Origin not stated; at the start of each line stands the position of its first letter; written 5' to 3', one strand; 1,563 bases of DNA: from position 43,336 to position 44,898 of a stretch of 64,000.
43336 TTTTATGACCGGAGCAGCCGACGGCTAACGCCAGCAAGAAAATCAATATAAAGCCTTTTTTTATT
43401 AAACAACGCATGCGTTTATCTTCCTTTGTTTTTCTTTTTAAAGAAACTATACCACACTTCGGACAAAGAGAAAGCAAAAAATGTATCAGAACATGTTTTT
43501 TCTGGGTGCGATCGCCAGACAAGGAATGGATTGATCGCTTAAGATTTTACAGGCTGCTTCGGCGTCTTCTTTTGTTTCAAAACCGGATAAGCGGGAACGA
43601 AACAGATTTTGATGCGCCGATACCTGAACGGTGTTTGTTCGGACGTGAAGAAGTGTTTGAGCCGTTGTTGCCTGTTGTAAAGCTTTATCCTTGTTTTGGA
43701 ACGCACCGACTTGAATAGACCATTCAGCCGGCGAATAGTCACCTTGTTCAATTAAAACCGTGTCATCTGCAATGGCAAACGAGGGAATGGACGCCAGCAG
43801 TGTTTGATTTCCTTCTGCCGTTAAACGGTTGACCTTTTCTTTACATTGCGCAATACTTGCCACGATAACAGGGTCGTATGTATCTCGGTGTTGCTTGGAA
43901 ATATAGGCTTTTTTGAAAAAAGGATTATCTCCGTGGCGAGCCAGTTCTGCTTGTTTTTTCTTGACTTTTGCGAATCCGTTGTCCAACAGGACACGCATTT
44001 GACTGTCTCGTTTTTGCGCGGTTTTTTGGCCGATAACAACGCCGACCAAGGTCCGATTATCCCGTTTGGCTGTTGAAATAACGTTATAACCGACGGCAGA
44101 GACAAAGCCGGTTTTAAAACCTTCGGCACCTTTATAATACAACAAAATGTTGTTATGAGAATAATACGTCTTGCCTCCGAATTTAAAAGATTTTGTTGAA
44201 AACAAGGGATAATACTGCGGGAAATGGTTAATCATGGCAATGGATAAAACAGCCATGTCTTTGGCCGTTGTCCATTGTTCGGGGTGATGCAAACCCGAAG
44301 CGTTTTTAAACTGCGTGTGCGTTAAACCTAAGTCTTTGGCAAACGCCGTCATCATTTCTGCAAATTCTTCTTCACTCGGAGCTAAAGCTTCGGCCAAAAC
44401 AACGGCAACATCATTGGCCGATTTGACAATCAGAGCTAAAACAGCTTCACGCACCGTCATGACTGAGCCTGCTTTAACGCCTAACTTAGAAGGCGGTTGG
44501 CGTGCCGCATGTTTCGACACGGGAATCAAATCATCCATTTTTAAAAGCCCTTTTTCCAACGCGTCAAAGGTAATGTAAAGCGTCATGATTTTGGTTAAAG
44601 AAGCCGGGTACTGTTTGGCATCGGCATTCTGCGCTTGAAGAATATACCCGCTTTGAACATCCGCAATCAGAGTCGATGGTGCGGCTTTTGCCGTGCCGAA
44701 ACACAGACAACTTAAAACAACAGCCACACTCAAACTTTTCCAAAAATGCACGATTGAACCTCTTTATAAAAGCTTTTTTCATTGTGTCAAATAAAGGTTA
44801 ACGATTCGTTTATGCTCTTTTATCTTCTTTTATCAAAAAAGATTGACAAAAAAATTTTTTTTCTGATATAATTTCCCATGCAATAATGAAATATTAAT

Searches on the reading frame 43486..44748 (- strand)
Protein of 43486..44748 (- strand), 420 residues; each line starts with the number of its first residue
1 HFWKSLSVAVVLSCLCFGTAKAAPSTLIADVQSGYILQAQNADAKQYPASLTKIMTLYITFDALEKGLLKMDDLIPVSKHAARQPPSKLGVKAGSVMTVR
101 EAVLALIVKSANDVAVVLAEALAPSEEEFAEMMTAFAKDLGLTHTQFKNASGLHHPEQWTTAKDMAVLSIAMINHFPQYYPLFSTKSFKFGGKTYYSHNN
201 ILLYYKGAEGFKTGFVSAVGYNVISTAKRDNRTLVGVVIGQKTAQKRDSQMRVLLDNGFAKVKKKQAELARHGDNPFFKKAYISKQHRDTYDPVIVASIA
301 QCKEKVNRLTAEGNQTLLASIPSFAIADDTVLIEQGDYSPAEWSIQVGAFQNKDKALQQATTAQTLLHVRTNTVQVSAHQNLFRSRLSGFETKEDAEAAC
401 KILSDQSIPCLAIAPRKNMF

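Call 19: search_protein_families(library=pfam, proteins=[window:43486-44748:-], max_evalue=0.001)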
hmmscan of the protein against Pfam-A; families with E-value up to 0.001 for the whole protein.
window:43486-44748:- (420 aa): 3 families
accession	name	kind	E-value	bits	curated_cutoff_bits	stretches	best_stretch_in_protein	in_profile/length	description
PF00768.25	Peptidase_S11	-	1.3e-56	192.2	27.6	1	22-243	11-239/239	D-alanyl-D-alanine carboxypeptidase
PF13354.11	Beta-lactamase2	-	1.6e-11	44.4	22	1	39-173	14-147/214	Beta-lactamase enzyme family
PF05036.18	SPOR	-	9.2e-10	39.2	21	1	340-412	2-74/76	SPOR domain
